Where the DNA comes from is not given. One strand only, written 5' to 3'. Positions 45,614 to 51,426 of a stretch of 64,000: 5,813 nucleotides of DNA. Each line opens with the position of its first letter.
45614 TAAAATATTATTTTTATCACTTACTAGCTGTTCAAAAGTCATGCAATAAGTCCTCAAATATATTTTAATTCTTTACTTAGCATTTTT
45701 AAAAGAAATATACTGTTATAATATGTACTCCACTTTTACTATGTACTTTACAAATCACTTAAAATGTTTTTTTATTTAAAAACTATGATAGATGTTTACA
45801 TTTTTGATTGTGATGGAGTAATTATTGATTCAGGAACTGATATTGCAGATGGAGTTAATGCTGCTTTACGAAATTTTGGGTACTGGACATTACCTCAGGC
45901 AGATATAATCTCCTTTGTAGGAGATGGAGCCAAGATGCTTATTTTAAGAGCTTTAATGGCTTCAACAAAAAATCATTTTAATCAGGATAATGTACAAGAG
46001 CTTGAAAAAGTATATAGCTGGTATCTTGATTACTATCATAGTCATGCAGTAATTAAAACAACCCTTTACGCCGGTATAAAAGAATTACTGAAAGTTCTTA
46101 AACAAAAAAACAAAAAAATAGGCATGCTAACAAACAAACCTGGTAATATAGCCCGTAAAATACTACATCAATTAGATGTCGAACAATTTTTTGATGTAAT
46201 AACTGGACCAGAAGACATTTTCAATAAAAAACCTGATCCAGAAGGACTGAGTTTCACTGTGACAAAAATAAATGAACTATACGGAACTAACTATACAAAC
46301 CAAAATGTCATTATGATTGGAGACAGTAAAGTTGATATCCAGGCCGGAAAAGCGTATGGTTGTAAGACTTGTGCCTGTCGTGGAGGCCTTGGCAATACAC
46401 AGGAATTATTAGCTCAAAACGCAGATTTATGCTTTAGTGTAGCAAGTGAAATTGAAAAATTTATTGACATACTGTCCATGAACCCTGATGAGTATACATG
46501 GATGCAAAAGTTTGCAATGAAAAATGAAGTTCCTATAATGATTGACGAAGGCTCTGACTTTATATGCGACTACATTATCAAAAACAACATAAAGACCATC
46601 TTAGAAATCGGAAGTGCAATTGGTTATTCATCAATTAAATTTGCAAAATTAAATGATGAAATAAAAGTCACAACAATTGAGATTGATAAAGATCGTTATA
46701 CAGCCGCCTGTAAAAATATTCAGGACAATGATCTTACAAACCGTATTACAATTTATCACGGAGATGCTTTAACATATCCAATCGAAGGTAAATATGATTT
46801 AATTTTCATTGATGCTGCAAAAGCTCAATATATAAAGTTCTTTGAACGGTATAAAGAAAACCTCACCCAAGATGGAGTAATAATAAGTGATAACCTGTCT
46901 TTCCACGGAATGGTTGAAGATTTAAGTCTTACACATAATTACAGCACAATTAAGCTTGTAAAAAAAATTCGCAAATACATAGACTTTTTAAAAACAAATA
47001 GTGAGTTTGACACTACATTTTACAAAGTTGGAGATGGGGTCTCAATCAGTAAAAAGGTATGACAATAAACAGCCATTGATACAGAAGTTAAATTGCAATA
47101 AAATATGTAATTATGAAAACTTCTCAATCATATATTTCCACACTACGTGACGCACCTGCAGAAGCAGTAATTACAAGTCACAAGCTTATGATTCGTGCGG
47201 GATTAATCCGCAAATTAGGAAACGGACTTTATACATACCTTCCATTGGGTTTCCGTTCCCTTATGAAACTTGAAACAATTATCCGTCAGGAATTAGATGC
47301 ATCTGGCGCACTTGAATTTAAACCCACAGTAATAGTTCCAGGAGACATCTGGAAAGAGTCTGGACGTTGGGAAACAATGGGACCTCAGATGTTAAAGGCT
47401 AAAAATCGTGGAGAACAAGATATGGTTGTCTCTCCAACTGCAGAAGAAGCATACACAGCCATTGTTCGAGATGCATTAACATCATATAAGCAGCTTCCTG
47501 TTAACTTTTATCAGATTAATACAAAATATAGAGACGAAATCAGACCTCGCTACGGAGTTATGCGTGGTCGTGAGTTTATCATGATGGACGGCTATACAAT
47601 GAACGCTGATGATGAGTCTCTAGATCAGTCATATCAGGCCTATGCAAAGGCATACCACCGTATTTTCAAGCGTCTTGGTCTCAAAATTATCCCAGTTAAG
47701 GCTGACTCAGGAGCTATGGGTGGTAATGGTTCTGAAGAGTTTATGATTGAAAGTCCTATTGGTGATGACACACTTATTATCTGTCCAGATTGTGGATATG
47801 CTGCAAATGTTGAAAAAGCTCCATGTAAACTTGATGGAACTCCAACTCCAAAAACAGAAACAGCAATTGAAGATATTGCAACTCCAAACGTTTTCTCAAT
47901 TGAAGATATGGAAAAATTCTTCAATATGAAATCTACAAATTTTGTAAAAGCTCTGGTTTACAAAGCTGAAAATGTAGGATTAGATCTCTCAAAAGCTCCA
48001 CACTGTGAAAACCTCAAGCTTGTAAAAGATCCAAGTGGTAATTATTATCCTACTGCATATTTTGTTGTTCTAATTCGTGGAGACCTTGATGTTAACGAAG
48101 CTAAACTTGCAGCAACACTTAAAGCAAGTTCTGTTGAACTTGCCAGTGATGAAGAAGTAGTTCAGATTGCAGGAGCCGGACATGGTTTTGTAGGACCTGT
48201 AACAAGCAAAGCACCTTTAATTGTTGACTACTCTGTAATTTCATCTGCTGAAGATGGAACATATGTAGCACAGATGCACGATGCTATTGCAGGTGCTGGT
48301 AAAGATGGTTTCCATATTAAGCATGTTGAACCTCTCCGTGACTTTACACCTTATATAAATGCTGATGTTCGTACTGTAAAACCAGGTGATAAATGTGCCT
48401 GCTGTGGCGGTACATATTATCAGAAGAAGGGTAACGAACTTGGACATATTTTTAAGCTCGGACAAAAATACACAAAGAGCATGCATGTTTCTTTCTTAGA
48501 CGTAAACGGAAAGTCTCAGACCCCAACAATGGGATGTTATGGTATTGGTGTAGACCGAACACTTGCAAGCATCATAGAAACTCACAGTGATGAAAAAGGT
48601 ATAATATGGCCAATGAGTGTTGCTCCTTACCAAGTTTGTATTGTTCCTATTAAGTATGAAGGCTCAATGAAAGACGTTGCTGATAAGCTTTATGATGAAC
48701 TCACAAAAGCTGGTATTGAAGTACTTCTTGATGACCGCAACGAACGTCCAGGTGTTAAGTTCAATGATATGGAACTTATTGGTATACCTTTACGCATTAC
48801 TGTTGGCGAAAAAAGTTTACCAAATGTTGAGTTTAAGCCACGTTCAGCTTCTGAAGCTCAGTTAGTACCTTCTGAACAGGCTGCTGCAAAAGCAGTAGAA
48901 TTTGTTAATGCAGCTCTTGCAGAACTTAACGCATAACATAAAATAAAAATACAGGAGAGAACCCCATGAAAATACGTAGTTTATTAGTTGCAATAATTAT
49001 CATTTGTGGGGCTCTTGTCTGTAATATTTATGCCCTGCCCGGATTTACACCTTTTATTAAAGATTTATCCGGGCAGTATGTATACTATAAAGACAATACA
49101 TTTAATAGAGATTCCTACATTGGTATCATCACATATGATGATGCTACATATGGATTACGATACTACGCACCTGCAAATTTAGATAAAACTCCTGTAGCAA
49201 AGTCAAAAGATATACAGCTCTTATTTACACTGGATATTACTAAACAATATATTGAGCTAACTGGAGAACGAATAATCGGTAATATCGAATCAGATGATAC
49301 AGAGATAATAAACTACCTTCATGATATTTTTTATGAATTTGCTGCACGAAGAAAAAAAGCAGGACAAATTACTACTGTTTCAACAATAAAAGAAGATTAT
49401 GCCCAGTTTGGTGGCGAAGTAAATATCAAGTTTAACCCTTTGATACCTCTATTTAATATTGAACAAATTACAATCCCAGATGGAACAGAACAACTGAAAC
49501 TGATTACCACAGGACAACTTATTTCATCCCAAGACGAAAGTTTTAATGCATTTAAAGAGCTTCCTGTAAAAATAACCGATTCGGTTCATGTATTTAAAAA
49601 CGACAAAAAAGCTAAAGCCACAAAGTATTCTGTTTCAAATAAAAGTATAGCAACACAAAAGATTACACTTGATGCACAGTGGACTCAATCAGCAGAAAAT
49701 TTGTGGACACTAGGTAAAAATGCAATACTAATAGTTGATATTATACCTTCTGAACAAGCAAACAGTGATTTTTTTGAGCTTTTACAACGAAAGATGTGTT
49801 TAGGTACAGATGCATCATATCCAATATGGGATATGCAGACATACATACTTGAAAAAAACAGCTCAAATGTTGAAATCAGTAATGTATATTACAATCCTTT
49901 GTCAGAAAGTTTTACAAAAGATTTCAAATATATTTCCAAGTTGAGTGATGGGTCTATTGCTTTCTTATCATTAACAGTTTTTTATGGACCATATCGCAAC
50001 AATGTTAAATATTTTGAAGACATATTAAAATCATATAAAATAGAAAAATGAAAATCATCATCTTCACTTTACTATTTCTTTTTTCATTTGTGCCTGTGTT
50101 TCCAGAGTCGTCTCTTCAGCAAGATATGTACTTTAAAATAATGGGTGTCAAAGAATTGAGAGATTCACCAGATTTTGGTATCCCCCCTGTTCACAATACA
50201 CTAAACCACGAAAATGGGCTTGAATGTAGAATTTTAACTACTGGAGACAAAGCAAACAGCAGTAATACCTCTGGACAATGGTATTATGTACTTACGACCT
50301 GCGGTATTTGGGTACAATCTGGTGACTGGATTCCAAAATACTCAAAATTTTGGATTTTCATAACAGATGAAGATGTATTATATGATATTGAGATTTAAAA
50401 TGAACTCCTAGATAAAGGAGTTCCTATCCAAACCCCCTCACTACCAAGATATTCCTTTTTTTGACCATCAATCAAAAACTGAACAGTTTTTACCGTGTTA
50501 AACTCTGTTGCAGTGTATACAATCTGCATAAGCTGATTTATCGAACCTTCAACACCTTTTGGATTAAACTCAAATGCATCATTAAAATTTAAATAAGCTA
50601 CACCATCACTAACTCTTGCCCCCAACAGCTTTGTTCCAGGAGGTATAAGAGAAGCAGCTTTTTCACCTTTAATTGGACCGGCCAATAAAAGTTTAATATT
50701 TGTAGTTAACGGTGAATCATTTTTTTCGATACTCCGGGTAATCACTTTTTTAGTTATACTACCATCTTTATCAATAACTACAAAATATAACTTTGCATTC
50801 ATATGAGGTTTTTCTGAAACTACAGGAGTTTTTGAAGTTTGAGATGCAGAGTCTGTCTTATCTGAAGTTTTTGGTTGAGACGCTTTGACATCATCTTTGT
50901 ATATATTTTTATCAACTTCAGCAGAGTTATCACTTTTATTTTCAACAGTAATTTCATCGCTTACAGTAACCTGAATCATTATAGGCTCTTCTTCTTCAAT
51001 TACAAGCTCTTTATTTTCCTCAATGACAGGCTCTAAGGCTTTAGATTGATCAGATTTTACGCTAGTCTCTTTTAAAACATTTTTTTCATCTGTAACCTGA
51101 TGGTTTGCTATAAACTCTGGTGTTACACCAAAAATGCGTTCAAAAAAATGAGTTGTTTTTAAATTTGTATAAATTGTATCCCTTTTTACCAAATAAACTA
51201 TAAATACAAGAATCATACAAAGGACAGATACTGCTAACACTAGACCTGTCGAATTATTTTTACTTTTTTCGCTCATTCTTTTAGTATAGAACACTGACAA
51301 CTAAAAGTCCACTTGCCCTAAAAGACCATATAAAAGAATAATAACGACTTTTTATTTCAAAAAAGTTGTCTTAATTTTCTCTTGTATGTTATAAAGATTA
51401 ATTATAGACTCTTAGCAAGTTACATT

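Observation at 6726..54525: Repeated -35/-10/6-nt/ATG architecture: probable leaderless mRNAs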

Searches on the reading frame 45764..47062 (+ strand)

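Call 28: search_protein_families(library=pfam, proteins=[window:45764-47062:+])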
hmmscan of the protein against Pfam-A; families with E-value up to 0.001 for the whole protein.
window:45764-47062:+ (432 aa): 14 families
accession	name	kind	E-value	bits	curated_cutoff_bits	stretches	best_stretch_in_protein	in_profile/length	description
PF13419.12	HAD_2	-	1.2e-35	123.7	23.8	1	12-204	1-177/178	Haloacid dehalogenase-like hydrolase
PF00702.32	Hydrolase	-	2.3e-27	97.1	26.4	1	9-199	1-191/191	haloacid dehalogenase-like hydrolase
PF01596.23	Methyltransf_3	-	1.2e-19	70.9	22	1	254-431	21-203/204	O-methyltransferase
PF05175.20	MTS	-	8.3e-09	35.7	23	1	260-348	16-103/170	Methyltransferase small domain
PF13578.12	Methyltransf_24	-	1.3e-07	32.9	26.3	1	280-377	1-104/105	Methyltransferase domain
PF13242.12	Hydrolase_like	-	2.1e-07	31.2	22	1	156-218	4-61/75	HAD-hyrolase-like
PF02475.24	TRM5-TYW2_MTfase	-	3e-07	31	28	1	277-374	38-134/164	TRM5/TYW2 methyltransferase domain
PF13649.12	Methyltransf_25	-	9.6e-07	29.9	27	1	279-368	1-94/97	Methyltransferase domain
PF01135.25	PCMT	-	3.3e-06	27.5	20.3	1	267-354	65-153/210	Protein-L-isoaspartate(D-aspartate) O-methyltransferase (PCMT)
PF12710.13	HAD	-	3.4e-06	28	27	1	13-195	2-188/189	haloacid dehalogenase-like hydrolase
PF13344.12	Hydrolase_6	-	1.1e-05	25.8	27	0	99-138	13-52/101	Haloacid dehalogenase-like hydrolase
PF02390.23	Methyltransf_4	-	1.7e-05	24.8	24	1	278-337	4-62/173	Putative methyltransferase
PF12847.13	Methyltransf_18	-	0.00013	22.5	27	1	275-349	14-88/151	Methyltransferase domain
PF05891.18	Methyltransf_PK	-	0.00013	22.1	27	1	273-401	53-191/218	AdoMet dependent proline di-methyltransferase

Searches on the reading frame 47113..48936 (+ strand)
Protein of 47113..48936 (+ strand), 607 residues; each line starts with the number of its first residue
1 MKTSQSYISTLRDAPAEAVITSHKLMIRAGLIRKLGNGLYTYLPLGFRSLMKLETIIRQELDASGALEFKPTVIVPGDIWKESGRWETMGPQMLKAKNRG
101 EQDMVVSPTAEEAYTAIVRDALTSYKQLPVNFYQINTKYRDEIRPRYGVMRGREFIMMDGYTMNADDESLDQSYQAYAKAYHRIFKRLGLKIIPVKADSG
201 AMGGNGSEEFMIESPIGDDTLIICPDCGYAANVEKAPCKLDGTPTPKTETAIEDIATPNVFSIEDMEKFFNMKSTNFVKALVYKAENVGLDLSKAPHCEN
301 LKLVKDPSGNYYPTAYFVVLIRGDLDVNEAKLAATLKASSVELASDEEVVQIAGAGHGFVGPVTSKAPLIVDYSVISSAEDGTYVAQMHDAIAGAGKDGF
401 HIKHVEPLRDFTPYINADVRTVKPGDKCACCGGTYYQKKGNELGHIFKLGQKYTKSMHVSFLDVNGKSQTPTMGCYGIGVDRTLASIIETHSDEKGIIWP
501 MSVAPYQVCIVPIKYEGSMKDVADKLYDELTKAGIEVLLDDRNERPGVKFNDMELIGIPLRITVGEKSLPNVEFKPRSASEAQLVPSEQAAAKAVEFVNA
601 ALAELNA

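Call 9: find_related_loci(query=window:47113-48936:+, collection=genome_contigs, flank=1500)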
Query window:47113-48936:+ (607 aa) in genome_contigs; peptide patterns used: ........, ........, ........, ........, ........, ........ (x = any residue, [..] = any of these).
173 stretches matched a pattern; 163 encode a relative of the query (tblastn E <= 1e-3); the best 80 are kept; 80 distinct loci.
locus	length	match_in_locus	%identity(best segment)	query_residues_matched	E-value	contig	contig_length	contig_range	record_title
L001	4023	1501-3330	78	1-607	0e+0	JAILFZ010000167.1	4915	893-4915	MAG: Treponema sp. isolate RUI085 k141_6954705_flag=0_multi=132.7214_len=4915, whole genome shotgun sequence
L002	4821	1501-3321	78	1-607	0e+0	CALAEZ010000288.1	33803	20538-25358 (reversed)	MAG TPA_asm: uncultured Treponema sp. isolate ERR1278103_bin.49_CONCOCT_v1.1_MAG genome assembly, contig: ERZ841272.1218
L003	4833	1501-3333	77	1-607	0e+0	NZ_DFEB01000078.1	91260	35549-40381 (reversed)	MAG: Treponema sp. UBA3813 UBA3813_contig_4657, whole genome shotgun sequence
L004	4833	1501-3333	77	1-607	0e+0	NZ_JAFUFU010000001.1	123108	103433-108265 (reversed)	MAG: Treponema sp. isolate RGIG4455 Roe_deer_Omasum-4__c687, whole genome shotgun sequence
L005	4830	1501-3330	78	1-607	0e+0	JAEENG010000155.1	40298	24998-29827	MAG: Treponema sp. isolate Tb.RUG.258 NODE_4769834_length_40298_cov_1.933186, whole genome shotgun sequence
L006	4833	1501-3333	77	1-607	0e+0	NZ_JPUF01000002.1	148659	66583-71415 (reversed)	Treponema zioleckii strain kT3 contig00002, whole genome shotgun sequence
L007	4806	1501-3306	77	1-606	0e+0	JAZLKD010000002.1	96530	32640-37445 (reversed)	MAG: Treponema sp. isolate T1900044960_TA20190018.MAGScoT_cleanbin_000029 SGB_3929_k141_1344087, whole genome shotgun se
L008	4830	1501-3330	78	1-607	0e+0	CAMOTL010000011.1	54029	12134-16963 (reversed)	MAG: uncultured Treponema sp. isolate SRR873601_bin.179_metaWRAP_v1.3_MAG genome assembly, contig: NODE_1185_length_5402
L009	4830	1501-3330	76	1-606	0e+0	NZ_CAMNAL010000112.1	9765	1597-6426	MAG: uncultured Treponema sp. isolate SRR873597_bin.163_metaWRAP_v1.3_MAG NODE.19372_length_9765_cov_9_514212, whole gen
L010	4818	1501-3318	77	1-606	0e+0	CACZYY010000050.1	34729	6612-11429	MAG: uncultured Spirochaetaceae bacterium isolate RUG13083 genome assembly, contig: RUG13083_asm_50, whole genome shotgu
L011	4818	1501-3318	77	1-606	0e+0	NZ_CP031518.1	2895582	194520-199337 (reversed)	Treponema ruminis strain RU1 chromosome, complete genome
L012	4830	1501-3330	78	1-607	0e+0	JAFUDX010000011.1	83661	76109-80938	MAG: Treponema sp. isolate RGIG4406 Roe_deer_Omasum-2__c558, whole genome shotgun sequence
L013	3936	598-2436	76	1-607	0e+0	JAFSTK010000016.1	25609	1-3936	MAG: Treponema sp. isolate RGIG3457 Goat_Rumen.Co__c323449, whole genome shotgun sequence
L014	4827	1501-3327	76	1-607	0e+0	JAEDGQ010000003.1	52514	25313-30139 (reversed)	MAG: Treponema sp. isolate MAG114 NODE_325_length_52514_cov_11.692617, whole genome shotgun sequence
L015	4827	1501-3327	76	1-607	0e+0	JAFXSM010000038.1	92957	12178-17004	MAG: Treponema sp. isolate RGIG6705 Sheep_Rumen-2__c966897, whole genome shotgun sequence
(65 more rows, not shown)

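Call 28: search_protein_families(library=pfam, proteins=[window:47113-48936:+])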
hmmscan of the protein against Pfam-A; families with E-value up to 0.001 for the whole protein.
window:47113-48936:+ (607 aa): 3 families
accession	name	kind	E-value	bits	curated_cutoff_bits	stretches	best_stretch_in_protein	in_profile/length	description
PF00587.30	tRNA-synt_2b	-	4.5e-32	112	29.3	1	97-491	4-179/179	tRNA synthetase class II core domain (G, H, P, S and T)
PF03129.25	HGTP_anticodon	-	5.8e-19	68.5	21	1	507-593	1-90/94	Anticodon binding domain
PF04073.20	tRNA_edit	-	1.8e-15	57.5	25.5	1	257-378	1-99/123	Aminoacyl-tRNA editing domain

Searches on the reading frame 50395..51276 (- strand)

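Call 28: search_protein_families(library=pfam, proteins=[window:50395-51276:-])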
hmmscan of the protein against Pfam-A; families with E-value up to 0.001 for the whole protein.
window:50395-51276:- (293 aa): 1 family
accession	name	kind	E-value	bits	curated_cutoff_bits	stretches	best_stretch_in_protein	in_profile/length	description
PF10646.14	Germane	-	1.8e-24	87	23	1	162-274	1-116/117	Sporulation and spore germination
